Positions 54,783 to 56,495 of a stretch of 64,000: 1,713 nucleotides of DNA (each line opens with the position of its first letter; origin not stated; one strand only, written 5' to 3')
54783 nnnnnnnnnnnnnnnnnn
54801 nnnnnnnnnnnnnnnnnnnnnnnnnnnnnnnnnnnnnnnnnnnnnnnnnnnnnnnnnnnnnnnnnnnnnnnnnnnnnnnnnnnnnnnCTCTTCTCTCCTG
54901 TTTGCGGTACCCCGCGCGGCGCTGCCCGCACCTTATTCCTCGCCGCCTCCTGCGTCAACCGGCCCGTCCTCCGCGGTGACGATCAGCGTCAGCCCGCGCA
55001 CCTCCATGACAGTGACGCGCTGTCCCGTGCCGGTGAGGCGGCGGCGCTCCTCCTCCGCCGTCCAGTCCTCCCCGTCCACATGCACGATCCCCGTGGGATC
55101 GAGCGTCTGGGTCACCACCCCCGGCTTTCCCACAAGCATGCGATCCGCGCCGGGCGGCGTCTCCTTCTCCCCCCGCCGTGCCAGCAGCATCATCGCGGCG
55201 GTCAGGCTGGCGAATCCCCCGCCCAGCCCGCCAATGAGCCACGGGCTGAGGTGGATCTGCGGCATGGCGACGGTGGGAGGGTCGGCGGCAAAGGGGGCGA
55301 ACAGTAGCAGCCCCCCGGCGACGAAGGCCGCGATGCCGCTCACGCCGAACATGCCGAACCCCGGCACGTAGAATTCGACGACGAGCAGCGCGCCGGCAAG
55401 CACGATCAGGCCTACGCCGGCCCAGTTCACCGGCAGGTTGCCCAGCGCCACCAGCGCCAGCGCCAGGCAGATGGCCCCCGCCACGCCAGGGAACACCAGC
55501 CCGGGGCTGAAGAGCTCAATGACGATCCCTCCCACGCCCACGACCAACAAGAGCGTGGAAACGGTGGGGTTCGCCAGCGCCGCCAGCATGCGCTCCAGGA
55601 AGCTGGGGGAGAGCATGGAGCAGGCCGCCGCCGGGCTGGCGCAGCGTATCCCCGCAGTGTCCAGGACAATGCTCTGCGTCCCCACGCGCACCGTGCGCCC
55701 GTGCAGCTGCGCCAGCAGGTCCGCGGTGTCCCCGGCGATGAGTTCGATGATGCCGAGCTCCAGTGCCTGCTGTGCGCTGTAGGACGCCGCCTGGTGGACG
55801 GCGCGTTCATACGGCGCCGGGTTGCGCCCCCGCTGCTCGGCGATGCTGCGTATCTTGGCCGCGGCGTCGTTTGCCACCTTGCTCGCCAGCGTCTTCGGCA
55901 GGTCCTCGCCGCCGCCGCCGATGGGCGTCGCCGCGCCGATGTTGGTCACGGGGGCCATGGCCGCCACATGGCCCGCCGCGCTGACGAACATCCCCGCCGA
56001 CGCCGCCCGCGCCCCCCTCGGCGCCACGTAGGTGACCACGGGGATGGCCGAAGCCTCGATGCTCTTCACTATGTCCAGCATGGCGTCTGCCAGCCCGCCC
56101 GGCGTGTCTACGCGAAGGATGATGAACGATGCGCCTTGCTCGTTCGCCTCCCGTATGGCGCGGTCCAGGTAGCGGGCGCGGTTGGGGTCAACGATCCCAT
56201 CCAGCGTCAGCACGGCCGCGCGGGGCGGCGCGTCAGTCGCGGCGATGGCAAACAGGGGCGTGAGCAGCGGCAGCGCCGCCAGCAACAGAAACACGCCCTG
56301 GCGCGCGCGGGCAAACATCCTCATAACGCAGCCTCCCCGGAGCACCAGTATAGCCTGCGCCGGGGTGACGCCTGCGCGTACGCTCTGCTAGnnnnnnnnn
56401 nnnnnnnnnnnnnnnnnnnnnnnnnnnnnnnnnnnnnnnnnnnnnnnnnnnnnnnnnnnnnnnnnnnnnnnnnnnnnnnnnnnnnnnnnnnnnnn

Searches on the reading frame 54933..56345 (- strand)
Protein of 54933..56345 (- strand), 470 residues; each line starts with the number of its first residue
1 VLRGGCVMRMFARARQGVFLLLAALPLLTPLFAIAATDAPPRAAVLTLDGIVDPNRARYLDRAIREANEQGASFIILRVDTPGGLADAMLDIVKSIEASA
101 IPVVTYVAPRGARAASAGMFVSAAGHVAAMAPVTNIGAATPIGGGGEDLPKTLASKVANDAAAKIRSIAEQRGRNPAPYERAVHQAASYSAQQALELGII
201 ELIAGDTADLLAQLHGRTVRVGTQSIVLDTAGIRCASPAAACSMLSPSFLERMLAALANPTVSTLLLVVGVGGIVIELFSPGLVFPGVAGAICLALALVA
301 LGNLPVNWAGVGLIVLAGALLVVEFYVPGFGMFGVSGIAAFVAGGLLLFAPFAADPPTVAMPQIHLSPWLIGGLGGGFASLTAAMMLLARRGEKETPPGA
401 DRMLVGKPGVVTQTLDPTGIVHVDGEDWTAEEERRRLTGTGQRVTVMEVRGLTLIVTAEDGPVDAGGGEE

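Call 72: search_protein_families(library=pfam, proteins=[window:54933-56345:-], max_evalue=0.00001)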
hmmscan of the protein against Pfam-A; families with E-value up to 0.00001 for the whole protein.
window:54933-56345:- (470 aa): 3 families
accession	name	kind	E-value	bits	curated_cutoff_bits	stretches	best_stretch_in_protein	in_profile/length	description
PF24961.1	NfeD_membrane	-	7.8e-26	90.9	26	1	261-376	1-107/119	NfeD integral membrane domain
PF25145.1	NfeD1b_N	-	7.3e-22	78.3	40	1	48-183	7-134/189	NfeD1b, N-terminal domain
PF01957.25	NfeD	-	6e-11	42.8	29.1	1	404-456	4-55/57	NfeD-like C-terminal, partner-binding domain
